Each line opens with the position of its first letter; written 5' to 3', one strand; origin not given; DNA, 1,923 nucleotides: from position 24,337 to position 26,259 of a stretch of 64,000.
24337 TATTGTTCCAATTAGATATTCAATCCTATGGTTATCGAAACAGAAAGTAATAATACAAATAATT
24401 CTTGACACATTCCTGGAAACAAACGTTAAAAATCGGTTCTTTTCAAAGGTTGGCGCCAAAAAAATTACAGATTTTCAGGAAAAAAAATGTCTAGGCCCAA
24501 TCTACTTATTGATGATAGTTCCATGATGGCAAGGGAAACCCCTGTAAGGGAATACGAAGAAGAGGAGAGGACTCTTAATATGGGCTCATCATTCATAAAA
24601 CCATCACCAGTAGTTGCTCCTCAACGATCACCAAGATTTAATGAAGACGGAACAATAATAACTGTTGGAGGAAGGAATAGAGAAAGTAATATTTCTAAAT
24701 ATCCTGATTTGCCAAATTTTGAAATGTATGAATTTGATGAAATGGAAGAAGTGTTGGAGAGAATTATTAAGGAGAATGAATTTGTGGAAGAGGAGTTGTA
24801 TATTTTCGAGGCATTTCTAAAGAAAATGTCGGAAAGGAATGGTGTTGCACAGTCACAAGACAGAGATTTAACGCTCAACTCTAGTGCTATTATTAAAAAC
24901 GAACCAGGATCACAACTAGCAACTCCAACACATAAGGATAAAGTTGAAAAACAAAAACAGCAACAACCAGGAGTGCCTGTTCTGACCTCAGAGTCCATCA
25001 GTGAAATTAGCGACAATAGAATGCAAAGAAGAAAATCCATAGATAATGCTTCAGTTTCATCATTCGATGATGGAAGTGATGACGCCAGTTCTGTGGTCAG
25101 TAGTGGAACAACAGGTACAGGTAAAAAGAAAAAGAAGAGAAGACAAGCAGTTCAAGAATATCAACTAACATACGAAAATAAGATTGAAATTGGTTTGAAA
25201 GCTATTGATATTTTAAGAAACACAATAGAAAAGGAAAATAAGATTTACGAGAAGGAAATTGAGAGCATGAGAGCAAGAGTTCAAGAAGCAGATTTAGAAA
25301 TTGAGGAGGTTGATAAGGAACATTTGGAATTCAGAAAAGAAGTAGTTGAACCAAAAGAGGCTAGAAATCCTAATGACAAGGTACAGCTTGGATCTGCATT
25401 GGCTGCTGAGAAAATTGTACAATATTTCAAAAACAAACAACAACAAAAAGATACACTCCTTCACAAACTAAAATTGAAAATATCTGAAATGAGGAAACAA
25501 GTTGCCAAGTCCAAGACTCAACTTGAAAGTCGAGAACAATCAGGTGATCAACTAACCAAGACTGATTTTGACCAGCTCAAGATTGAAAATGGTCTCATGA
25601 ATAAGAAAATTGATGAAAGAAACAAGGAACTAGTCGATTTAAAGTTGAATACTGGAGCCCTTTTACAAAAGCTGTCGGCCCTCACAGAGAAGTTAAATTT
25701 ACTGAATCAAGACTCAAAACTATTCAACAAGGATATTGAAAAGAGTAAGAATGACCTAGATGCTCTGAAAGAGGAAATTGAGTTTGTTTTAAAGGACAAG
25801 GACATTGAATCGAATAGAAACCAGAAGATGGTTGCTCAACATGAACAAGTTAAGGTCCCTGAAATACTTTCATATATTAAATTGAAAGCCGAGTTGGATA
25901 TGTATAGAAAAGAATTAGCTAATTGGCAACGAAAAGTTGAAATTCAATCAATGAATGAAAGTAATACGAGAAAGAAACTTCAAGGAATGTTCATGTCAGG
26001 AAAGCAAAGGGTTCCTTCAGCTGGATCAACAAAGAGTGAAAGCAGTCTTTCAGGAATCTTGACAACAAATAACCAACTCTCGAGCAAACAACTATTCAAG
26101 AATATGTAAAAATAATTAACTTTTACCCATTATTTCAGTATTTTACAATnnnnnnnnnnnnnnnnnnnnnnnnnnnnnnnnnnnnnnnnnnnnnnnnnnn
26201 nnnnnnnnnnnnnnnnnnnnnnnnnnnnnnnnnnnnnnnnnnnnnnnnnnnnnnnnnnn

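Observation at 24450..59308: Recurrent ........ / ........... (E2F-type) motif just upstream of four start codons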

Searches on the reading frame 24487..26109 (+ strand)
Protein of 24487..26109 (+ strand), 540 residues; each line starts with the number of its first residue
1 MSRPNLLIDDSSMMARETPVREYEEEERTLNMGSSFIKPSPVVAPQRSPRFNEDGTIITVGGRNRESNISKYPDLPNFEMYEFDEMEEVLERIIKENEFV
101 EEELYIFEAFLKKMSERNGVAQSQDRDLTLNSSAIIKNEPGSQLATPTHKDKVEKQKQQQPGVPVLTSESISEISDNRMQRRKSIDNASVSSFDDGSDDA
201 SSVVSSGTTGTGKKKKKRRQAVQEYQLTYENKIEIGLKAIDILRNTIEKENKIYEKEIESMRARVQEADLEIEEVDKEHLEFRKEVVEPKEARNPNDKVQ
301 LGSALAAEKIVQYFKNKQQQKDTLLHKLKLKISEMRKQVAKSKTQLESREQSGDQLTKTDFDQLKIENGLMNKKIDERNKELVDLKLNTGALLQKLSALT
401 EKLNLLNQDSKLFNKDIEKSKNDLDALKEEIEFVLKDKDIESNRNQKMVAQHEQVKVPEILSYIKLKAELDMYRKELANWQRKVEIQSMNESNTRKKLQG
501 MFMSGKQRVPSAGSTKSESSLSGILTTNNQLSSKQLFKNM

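Call 12: search_protein_families(library=pfam, proteins=[window:24487-26109:+], max_evalue=0.01)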
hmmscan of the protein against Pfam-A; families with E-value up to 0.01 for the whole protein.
window:24487-26109:+ (540 aa): 1 family
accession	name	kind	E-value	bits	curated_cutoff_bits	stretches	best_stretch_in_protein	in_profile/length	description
PF13870.11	CCDC113_CCDC96_CC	-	8e-38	130.3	31.6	1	319-491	2-175/177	CCDC113/CCDC96, coiled-coil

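Call 25: find_encoding_contigs(protein=window:24487-26109:+, flank=10000, max_places=5)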
Protein window:24487-26109:+ (540 aa): no gene with exactly this product is on record in the collection.

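Call 39: find_homologous_proteins(query=window:24487-26106:+, max_evalue=1e-20)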
Query window:24487-26106:+ (540 aa): 6 proteins with E <= 1e-20 among 8000 candidates.
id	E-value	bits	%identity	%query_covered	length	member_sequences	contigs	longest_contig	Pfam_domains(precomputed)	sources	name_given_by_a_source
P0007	0.0e+0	1117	99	100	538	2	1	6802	PF13870.12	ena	-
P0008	1.3e-203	696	69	96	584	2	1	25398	PF13870.12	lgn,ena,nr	nr:unnamed protein product [Naegleria fowleri]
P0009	3.4e-202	691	68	96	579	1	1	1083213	PF13870.12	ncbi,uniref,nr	ncbi:hypothetical protein C9374_003564 [Naegleria lovaniensis]|uniref:Cilia- and flagella-associated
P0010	6.9e-190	650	67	97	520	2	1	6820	PF13870.12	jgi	-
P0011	1.3e-117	412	52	85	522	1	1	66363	PF13870.12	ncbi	ncbi:hypothetical protein ABK040_009505 [Willaertia magna]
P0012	4.6e-85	305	54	54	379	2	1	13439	PF13870.12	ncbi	ncbi:coiled-coil domain-containing protein [Acrasis kona]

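Call 40: find_encoding_contigs(protein=P0008, flank=10000, max_places=2)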
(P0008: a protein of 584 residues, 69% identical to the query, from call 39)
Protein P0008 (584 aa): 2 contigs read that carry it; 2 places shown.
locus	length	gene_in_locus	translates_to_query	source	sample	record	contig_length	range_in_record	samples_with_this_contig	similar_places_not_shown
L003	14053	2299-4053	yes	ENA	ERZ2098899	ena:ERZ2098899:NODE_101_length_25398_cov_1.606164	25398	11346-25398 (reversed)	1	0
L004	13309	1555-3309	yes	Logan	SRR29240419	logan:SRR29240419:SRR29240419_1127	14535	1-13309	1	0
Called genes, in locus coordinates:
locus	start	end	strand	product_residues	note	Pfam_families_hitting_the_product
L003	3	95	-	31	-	?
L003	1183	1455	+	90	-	PF00031:Cystatin (weak)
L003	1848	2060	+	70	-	-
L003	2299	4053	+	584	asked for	PF13870:CCDC113_CCDC96_CC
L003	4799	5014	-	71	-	-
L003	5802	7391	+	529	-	-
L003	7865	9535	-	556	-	PF13418:Beta-prop_TYW4 (faint), PF24681:Kelch_KLHDC2_KLHL20_DRC7, PF13415:Beta-prop_FBX42, PF24981:Beta-prop_ATRN-LZTR1, PF13415:Beta-prop_FBX42, PF13854:Kelch_HCF (weak), PF24681:Kelch_KLHDC2_KLHL20_DRC7, PF24981:Beta-prop_ATRN-LZTR1, +2 more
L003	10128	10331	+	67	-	PF04997:RNA_pol_Rpb1_1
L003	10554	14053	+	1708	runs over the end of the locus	PF04997:RNA_pol_Rpb1_1, PF00623:RNA_pol_Rpb1_2, PF04983:RNA_pol_Rpb1_3, PF05000:RNA_pol_Rpb1_4, PF04998:RNA_pol_Rpb1_5, PF04992:RNA_pol_Rpb1_6, PF04990:RNA_pol_Rpb1_7, PF05001:RNA_pol_Rpb1_R (faint)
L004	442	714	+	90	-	PF00031:Cystatin (weak)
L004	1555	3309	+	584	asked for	PF13870:CCDC113_CCDC96_CC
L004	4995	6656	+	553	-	-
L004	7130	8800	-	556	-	PF13418:Beta-prop_TYW4 (faint), PF24681:Kelch_KLHDC2_KLHL20_DRC7, PF13415:Beta-prop_FBX42, PF24981:Beta-prop_ATRN-LZTR1, PF13415:Beta-prop_FBX42, PF13854:Kelch_HCF (weak), PF24681:Kelch_KLHDC2_KLHL20_DRC7, PF24981:Beta-prop_ATRN-LZTR1, +2 more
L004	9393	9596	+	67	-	PF04997:RNA_pol_Rpb1_1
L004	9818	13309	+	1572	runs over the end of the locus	?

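Call 41: find_encoding_contigs(protein=P0009, flank=10000, max_places=2)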
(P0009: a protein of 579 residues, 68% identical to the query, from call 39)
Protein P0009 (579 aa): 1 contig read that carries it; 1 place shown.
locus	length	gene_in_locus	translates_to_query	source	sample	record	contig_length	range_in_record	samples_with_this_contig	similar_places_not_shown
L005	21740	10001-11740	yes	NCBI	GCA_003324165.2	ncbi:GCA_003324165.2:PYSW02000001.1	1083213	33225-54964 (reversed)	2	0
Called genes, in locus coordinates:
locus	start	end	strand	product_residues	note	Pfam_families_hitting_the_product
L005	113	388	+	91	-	PF00031:Cystatin (weak)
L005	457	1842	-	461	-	-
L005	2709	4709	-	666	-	PF13475:DUF4116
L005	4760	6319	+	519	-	PF12937:F-box-like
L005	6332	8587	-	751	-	PF13475:DUF4116 (weak)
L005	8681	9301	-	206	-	PF02900:LigB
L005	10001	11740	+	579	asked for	PF13870:CCDC113_CCDC96_CC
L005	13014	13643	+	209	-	-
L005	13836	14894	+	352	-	-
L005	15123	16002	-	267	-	PF13415:Beta-prop_FBX42, PF13418:Beta-prop_TYW4 (faint), PF13854:Kelch_HCF (faint), PF24681:Kelch_KLHDC2_KLHL20_DRC7, PF24981:Beta-prop_ATRN-LZTR1, PF24681:Kelch_KLHDC2_KLHL20_DRC7, PF13415:Beta-prop_FBX42, PF24981:Beta-prop_ATRN-LZTR1, +2 more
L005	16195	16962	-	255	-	PF13415:Beta-prop_FBX42 (faint), PF24981:Beta-prop_ATRN-LZTR1 (faint), PF24681:Kelch_KLHDC2_KLHL20_DRC7 (weak)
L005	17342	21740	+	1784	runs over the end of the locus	PF04997:RNA_pol_Rpb1_1, PF00623:RNA_pol_Rpb1_2, PF04983:RNA_pol_Rpb1_3, PF05000:RNA_pol_Rpb1_4, PF04998:RNA_pol_Rpb1_5, PF04992:RNA_pol_Rpb1_6, PF04990:RNA_pol_Rpb1_7, PF05001:RNA_pol_Rpb1_R (faint)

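Call 42: find_encoding_contigs(protein=P0010, flank=10000, max_places=2)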
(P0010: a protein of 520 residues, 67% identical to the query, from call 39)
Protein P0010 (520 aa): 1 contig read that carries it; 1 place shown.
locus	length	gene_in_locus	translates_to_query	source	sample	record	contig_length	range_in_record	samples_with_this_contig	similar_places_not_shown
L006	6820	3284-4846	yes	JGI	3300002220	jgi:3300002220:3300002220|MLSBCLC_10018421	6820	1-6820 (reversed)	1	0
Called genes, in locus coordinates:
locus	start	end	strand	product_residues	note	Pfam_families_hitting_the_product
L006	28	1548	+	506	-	-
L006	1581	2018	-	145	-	PF12678:zf-rbx1, PF08746:zf-RING-like (faint), PF12861:zf-ANAPC11 (faint), PF13639:zf-RING_2, PF00097:zf-C3HC4 (weak), PF13923:zf-C3HC4_2, PF14634:zf-RING_5 (weak), PF17123:zf-RING_11 (weak)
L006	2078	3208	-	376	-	PF01980:TrmO_N, PF18389:TrmO_C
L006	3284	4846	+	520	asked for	PF13870:CCDC113_CCDC96_CC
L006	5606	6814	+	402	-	PF00134:Cyclin_N (weak)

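Call 43: find_encoding_contigs(protein=P0011, flank=10000, max_places=2)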
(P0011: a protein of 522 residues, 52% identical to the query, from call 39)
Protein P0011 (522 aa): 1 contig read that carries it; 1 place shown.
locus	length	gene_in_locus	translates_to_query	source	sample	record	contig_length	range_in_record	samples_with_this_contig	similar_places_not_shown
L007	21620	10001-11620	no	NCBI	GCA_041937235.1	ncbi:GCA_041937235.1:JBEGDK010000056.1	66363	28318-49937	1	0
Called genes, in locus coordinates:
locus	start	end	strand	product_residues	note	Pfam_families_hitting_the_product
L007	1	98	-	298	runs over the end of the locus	PF09764:Nt_Gln_amidase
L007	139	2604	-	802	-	PF13424:TPR_12 (faint), PF12895:ANAPC3 (faint), PF13174:TPR_6 (faint), PF13428:TPR_14 (faint), PF00515:TPR_1 (weak), PF07719:TPR_2 (weak), PF12796:Ank_2 (weak), PF12796:Ank_2 (weak), +9 more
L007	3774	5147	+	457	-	PF05721:PhyH (faint), PF07350:Gig2-like (faint)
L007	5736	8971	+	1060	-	PF00899:ThiF, PF16190:E1_FCCH, PF16191:E1_4HB, PF00899:ThiF, PF10585:UBA_E1_SCCH, PF09358:E1_UFD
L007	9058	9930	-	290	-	PF13532:2OG-FeII_Oxy_2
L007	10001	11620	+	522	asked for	PF13870:CCDC113_CCDC96_CC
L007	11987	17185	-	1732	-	PF01094:ANF_receptor, PF13458:Peripla_BP_6, PF01094:ANF_receptor (weak), PF00211:Guanylate_cyc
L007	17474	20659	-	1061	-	-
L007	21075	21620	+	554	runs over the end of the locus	PF11945:WASH_WAHD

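Call 67: find_related_loci(query=A3, collection=metagenome_contigs, flank=3000)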
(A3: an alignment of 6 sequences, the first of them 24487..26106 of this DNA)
Query A3 (540 aa) in metagenome_contigs; peptide patterns used: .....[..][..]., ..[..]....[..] (x = any residue, [..] = any of these).
600 stretches matched a pattern, but none encodes a relative of the query by tblastn (E <= 1e-3).

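Call 74: find_encoding_contigs(protein=P0012, flank=6000, max_places=2)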
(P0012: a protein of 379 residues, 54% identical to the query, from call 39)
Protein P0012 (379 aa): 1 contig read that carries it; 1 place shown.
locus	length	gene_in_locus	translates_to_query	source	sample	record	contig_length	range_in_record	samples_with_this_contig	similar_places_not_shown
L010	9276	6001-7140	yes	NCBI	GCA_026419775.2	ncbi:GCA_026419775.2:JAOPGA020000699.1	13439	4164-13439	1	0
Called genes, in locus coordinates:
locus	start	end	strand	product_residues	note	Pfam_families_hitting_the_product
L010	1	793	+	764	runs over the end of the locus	PF02743:dCache_1, PF22673:MCP-like_PDC_1 (weak), PF00211:Guanylate_cyc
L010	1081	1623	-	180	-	-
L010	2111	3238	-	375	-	PF00079:Serpin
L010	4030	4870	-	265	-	PF01048:PNP_UDP_1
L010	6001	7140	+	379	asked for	PF13870:CCDC113_CCDC96_CC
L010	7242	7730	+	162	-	PF08719:NADAR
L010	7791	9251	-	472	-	PF09851:SHOCT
